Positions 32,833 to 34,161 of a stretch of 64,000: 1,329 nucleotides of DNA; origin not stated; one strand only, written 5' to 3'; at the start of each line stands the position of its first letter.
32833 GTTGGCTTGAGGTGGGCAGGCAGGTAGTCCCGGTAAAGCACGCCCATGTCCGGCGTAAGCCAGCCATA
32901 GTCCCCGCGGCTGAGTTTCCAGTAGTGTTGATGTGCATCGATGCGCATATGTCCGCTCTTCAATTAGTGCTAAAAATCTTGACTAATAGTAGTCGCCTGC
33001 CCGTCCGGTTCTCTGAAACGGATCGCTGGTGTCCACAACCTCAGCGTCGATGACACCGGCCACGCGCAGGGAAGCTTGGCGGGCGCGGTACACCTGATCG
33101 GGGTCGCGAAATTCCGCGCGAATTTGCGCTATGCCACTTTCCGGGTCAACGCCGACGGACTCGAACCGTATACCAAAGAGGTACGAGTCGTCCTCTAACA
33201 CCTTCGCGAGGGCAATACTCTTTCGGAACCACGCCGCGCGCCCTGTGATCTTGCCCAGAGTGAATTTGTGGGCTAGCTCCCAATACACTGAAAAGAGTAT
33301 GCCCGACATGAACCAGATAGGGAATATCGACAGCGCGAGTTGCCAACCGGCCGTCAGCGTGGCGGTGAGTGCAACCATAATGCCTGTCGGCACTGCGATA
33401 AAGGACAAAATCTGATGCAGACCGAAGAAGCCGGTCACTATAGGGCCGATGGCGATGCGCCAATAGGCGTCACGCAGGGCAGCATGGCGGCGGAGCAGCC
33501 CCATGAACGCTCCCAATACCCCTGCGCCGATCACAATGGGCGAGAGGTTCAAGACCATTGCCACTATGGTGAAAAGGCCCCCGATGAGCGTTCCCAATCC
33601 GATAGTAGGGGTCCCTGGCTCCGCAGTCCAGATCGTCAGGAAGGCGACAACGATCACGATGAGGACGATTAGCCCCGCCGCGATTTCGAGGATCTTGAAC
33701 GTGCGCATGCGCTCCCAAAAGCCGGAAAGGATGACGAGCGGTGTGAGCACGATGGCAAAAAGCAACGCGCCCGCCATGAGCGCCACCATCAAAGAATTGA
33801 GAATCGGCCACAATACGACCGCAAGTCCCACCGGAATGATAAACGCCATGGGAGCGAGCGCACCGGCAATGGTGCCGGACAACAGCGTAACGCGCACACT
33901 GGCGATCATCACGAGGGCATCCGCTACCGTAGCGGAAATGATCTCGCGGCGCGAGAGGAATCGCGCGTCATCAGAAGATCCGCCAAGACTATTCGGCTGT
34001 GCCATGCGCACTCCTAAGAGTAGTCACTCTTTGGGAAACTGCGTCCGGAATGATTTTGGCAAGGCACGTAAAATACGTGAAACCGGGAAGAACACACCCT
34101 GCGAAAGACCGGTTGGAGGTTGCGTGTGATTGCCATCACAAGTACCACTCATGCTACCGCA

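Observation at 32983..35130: Tandem paralogous polytopic membrane proteins of no recognisable family, each with a conserved ~90-aa C-terminal soluble domain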

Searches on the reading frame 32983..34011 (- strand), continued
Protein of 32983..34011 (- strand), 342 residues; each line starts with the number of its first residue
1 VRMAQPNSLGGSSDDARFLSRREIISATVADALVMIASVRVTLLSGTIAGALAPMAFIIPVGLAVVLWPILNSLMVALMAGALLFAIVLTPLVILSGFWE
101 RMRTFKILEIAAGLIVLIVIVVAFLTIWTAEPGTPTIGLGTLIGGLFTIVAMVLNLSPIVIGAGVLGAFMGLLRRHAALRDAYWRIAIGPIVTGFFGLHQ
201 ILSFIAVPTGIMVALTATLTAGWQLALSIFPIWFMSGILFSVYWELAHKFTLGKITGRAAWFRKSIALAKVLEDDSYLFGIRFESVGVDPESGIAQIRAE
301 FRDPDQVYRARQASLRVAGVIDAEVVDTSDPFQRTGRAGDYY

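Call 37: find_encoding_contigs(protein=P0054, flank=8000, max_places=2)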
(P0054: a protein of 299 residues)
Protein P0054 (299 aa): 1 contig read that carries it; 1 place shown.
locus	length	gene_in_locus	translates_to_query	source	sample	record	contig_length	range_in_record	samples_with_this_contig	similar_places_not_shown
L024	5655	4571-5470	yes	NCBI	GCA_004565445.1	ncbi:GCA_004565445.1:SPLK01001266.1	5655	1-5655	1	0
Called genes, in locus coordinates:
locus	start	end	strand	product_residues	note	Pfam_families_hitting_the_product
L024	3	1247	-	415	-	?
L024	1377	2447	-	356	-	PF07478:Dala_Dala_lig_C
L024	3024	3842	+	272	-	PF04055:Radical_SAM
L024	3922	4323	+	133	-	-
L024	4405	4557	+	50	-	-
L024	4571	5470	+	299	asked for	-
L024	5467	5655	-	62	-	?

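Call 38: find_encoding_contigs(protein=P0048, flank=8000, max_places=2)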
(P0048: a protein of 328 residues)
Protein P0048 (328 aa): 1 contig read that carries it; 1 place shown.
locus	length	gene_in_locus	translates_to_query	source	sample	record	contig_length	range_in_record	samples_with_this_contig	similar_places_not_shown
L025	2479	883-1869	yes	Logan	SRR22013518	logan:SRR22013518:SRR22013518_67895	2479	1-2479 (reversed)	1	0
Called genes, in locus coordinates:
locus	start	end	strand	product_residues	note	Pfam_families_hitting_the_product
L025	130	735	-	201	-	PF08741:YwhD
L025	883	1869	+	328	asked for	-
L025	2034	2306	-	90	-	PF00111:Fer2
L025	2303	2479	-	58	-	?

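Call 39: find_encoding_contigs(protein=P0057, flank=8000, max_places=2)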
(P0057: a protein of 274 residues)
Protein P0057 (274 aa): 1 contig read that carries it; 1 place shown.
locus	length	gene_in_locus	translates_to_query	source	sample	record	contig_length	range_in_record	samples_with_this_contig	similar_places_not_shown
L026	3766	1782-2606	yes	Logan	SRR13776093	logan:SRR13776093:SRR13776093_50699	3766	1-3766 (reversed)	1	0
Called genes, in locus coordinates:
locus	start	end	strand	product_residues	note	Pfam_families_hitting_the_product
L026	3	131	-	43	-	?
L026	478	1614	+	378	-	PF25270:Khk, PF00294:PfkB (weak)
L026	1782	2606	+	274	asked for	-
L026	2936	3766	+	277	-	?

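Call 40: find_encoding_contigs(protein=P0052, flank=8000, max_places=2)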
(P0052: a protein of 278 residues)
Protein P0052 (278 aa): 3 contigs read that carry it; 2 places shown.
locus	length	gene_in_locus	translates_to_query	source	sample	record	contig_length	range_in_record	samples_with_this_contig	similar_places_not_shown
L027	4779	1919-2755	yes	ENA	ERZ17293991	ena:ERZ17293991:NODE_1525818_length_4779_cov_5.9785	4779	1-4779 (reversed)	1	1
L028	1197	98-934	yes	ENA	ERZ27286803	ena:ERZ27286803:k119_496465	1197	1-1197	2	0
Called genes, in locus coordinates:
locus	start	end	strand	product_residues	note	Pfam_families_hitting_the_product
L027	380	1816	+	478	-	PF01547:SBP_bac_1, PF13416:SBP_bac_8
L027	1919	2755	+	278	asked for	-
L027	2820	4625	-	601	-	PF00005:ABC_tran, PF13304:AAA_21 (faint)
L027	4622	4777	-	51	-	?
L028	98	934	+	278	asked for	-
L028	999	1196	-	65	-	?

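Call 48: search_protein_families(library=pfam, proteins=[L006:6943-7986:+, L022:9015-9878:+, L022:6707-7867:+, L021:7396-7893:+, L024:3922-4323:+, L026:2936-3766:+, L013:4416-7298:-], max_evalue=0.01)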
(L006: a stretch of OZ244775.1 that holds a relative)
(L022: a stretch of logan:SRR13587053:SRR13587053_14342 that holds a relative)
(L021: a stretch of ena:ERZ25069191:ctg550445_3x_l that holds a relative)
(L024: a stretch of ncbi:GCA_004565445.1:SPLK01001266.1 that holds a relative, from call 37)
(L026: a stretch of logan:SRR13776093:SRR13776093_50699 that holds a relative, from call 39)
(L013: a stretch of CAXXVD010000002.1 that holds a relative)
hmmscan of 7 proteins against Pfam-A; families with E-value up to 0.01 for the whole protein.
L006:6943-7986:+ (347 aa): 2 families
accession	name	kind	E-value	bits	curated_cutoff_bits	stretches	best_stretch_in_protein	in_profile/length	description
PF17676.7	Peptidase_S66C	-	2.4e-29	102.8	23.7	1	213-328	2-120/120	LD-carboxypeptidase C-terminal domain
PF02016.21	Peptidase_S66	-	5.1e-29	101.3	25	1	21-144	1-121/121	LD-carboxypeptidase N-terminal domain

L022:9015-9878:+ (287 aa): 0 families

L022:6707-7867:+ (386 aa): 7 families
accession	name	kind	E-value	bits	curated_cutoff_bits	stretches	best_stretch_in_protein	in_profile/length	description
PF13365.12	Trypsin_2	-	1.2e-34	120.6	27.6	1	106-243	1-144/144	Trypsin-like peptidase domain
PF00089.32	Trypsin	-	5.3e-16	59.5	20.6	1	107-253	28-204/220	Trypsin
PF13180.12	PDZ_2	-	6.3e-14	52.5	27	1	283-380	2-80/80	PDZ domain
PF17820.7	PDZ_6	-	2.3e-06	27.7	27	1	309-367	2-52/54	PDZ domain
PF00949.27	Peptidase_S7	-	0.0019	18.5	20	1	216-260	85-129/131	Peptidase S7, Flavivirus NS3 serine protease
PF00595.29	PDZ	-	0.0036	18.1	23.2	0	281-367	9-80/81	PDZ domain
PF10459.15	Peptidase_S46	-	0.0061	15.7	22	0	220-244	626-650/698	Peptidase S46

L021:7396-7893:+ (165 aa): 0 families

L024:3922-4323:+ (133 aa): 0 families

L026:2936-3766:+ (277 aa): 2 families
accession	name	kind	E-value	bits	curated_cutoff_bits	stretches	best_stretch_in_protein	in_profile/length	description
PF00155.27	Aminotran_1_2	-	6.1e-29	101.8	19.7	1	32-264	5-247/361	Aminotransferase class I and II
PF12897.13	Asp_aminotransf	-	1.8e-07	30.8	27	1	123-207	131-217/421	Aspartate amino-transferase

L013:4416-7298:- (960 aa): 3 families
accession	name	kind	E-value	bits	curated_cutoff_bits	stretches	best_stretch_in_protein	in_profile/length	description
PF00912.28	Transgly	-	2.2e-59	200.3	27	1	86-259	5-177/178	Transglycosylase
PF00905.27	Transpeptidase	-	4.8e-20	72.4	22.1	1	349-626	3-298/299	Penicillin binding protein transpeptidase domain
PF17957.7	Big_7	-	1.4e-12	48.5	24.1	1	867-932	1-69/70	Bacterial Ig domain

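Call 49: find_homologous_proteins(query=A4, max_evalue=0.001)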
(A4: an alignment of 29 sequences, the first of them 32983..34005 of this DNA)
Query A4 (29 sequences) (340 aa, profile of the alignment): 27 proteins with E <= 0.001 among 8000 candidates.
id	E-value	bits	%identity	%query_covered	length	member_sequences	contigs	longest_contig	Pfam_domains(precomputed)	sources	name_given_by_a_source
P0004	1.6e-87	311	74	100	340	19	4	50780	-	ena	-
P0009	4.5e-87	310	74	100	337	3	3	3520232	-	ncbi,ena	-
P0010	4.1e-86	306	72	100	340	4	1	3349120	-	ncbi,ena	-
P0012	9.8e-86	305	73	100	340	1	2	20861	-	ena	-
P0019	1.1e-85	305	71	97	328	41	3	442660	-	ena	-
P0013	2.3e-85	304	72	100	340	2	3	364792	-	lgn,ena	-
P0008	2.9e-85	304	73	100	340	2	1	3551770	-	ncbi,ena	-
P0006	5.9e-85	303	74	99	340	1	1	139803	-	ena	-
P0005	7.8e-85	302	73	100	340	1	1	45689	-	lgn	-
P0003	1.8e-84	301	74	100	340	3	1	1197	-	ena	-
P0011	2.8e-84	300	73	100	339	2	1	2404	-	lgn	-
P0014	8.9e-84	299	74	100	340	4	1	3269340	-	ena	-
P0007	9.2e-83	295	73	100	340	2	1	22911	-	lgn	-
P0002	1.1e-82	295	75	100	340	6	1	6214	-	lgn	-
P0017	2.6e-82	294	72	100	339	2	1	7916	-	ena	-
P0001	3.4e-82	294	100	100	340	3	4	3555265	-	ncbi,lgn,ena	-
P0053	5.3e-71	257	22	50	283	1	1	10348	-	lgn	-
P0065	3.6e-63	231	24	41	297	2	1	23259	-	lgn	-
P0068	2.0e-4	39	-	-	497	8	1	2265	PF04972.23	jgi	jgi:osmotically-inducible protein OsmY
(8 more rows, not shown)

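Call 50: search_protein_families(library=pfam, alignment_id=A4, max_evalue=0.1)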
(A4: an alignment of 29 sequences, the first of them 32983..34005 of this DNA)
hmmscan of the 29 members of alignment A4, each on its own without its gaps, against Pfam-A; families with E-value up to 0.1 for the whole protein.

A. member 1, window:32983-34005:- (340 aa): 0 families

B. families by the number of members that match (of 29 scanned): 6 families
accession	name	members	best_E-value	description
PF04972.22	BON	9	1e-05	BON domain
PF21937.1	Yop-YscD_ppl_2nd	1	0.025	YscD/CdsD-like Bon-like domain 2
PF08229.16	SHR3_chaperone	1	0.034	ER membrane protein SH3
PF12728.13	HTH_17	1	0.035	Helix-turn-helix domain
PF18949.5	DUF5693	1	0.044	Family of unknown function (DUF5693)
PF20271.3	CATASP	1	0.071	CATRA-Associated Small Protein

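Call 70: find_encoding_contigs(protein=P0065, flank=8000, max_places=2)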
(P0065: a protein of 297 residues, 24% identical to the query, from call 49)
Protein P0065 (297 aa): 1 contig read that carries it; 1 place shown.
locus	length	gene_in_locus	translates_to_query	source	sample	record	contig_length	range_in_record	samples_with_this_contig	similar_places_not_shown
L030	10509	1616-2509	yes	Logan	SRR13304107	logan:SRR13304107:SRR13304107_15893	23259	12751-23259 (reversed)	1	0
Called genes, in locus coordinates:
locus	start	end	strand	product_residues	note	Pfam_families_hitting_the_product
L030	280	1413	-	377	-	PF25270:Khk, PF00294:PfkB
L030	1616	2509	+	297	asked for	-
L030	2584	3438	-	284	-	PF00111:Fer2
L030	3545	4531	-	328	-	-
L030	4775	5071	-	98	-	PF01883:FeS_assembly_P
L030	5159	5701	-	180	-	PF06941:NT5C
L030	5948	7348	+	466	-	PF19295:SufBD_N, PF01458:SUFBD_core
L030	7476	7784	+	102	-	PF00355:Rieske, PF13806:Rieske_2, PF22543:Rieske_4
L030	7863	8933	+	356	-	PF01694:Rhomboid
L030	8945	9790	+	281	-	PF01063:Aminotran_4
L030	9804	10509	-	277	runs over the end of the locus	PF02749:QRPTase_N, PF01729:QRPTase_C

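Call 71: find_encoding_contigs(protein=P0053, flank=8000, max_places=2)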
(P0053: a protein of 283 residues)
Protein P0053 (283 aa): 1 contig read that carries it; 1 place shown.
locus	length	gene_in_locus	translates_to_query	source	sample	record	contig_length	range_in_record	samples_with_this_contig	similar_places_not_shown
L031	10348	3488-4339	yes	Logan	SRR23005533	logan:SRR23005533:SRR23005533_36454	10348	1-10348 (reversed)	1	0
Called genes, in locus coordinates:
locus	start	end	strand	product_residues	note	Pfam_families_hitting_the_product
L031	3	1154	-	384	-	?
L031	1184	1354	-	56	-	-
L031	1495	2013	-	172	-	PF08741:YwhD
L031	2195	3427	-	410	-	PF25270:Khk, PF00294:PfkB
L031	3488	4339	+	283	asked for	-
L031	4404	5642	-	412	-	PF12897:Asp_aminotransf, PF00155:Aminotran_1_2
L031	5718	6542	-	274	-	PF00111:Fer2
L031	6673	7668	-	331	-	-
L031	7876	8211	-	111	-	PF01883:FeS_assembly_P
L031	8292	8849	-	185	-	PF06941:NT5C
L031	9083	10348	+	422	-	?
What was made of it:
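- Other lineages are monocistronic between metabolic genes (calls 38, 39, 70, 71).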

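Call 78: search_protein_families(library=padloc, proteins=[window:32983-34005:-], max_evalue=0.01)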
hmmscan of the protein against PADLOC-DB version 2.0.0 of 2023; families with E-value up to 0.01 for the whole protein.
window:32983-34005:- (340 aa): 0 families

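Call 80: list_cluster_members(proteins=[P0054, P0042, P0045, P0048, P0057, P0059, P0061, P0062, P0064, P0050])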
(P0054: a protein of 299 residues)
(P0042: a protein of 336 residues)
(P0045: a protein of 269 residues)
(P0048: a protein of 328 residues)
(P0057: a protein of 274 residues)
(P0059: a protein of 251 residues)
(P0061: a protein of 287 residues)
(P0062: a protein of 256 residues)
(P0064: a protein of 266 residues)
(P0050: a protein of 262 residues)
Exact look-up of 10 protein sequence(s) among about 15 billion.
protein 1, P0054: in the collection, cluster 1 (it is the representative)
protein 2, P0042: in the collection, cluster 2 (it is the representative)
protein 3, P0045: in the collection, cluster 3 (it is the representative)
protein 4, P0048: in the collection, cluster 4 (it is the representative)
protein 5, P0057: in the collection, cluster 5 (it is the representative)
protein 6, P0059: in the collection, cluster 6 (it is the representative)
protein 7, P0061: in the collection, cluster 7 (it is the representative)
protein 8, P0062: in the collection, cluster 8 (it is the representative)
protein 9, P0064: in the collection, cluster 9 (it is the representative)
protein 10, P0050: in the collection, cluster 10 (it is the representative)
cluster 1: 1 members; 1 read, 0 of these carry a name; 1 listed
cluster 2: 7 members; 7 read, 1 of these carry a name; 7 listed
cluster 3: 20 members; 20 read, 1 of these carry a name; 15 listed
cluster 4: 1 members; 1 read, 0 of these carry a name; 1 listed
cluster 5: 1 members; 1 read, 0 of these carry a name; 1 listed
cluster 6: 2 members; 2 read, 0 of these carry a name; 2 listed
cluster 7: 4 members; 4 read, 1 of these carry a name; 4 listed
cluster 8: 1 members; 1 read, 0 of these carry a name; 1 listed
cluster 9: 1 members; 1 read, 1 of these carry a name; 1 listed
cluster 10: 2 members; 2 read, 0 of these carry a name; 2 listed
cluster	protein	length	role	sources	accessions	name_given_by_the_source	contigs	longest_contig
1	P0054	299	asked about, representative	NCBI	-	-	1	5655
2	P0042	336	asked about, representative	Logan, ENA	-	-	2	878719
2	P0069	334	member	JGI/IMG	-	hypothetical protein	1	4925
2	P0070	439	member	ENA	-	-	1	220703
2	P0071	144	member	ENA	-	-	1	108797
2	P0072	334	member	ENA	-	-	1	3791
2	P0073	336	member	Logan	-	-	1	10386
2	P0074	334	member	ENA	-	-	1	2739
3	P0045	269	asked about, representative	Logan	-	-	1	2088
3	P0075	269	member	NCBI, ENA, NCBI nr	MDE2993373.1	MAG: BON domain-containing protein [Chloroflexota bacterium] | BON domain-containing protein [Chloroflexota bacterium]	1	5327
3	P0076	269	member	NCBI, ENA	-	-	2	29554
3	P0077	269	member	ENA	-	-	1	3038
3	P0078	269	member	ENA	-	-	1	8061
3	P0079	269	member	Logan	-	-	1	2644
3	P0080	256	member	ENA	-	-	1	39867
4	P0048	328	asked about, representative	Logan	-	-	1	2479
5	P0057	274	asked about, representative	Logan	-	-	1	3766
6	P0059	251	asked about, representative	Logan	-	-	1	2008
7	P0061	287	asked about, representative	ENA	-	-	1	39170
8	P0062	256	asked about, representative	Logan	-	-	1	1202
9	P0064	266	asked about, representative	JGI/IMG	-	hypothetical protein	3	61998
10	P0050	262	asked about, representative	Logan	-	-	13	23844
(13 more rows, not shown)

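Call 81: find_encoding_contigs(protein=P0061, flank=8000, max_places=2)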
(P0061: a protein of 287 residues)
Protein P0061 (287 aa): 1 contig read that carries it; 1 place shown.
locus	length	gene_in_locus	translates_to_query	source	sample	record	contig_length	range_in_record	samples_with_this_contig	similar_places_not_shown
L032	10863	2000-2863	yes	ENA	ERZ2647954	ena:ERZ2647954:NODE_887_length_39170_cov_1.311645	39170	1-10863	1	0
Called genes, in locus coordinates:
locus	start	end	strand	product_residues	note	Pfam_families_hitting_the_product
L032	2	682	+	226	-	?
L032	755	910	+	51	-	-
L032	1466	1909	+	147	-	-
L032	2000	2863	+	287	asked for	-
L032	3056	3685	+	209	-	PF00465:Fe-ADH (weak), PF13685:Fe-ADH_2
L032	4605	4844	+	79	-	PF09527:ATPase_gene1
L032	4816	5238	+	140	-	PF03899:ATP-synt_I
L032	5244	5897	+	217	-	PF00119:ATP-synt_A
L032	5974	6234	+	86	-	PF00137:ATP-synt_C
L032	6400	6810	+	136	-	-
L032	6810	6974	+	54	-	-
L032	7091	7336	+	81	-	PF00213:OSCP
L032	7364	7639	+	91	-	PF02874:ATP-synt_ab_N, PF09378:HAS-barrel (weak)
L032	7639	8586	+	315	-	PF00006:ATP-synt_ab, PF00306:ATP-synt_ab_C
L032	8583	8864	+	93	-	PF00306:ATP-synt_ab_C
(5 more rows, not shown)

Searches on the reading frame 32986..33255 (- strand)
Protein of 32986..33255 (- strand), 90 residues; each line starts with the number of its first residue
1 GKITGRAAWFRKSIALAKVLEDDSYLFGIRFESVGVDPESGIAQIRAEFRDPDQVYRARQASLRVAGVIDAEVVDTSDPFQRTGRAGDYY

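Call 19: search_solved_structures(query=A2, max_evalue=10, show_alignments=3)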
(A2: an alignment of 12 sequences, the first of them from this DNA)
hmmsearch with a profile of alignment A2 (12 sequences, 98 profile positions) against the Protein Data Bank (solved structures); distinct sequences matched with E-value up to 10: 1.
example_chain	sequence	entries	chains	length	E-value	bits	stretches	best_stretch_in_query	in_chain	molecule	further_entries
8rjx_A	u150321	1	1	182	0.32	14.5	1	30-82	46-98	Osmotically-inducible protein Y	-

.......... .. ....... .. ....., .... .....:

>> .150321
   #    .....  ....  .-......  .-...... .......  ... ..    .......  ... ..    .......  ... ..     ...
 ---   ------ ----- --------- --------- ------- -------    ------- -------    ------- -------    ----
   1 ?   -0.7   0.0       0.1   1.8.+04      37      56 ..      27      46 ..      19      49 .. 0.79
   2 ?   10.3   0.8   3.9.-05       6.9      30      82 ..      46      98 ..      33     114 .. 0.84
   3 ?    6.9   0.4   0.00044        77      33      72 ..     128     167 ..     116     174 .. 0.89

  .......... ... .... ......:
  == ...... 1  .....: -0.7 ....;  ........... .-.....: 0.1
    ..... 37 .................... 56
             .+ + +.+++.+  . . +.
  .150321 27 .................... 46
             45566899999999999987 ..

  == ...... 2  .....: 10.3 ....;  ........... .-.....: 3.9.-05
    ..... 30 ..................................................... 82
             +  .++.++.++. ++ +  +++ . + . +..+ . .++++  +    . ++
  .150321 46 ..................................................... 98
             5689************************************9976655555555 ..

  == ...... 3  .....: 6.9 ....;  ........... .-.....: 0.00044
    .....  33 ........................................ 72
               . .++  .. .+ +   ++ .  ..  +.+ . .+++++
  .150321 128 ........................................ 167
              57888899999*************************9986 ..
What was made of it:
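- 33028..33243 (-): BON-like alpha-beta-beta-alpha-beta domain of A (aa 255-326). OsmY is the only PDB sequence hit of the domain profile, E 0.32 (call 19).
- On BON domain (Pfam PF04972): The PDB profile search hits OsmY only, at E=0.32 (call 19).
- OsmY is the only PDB sequence hit (call 19).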
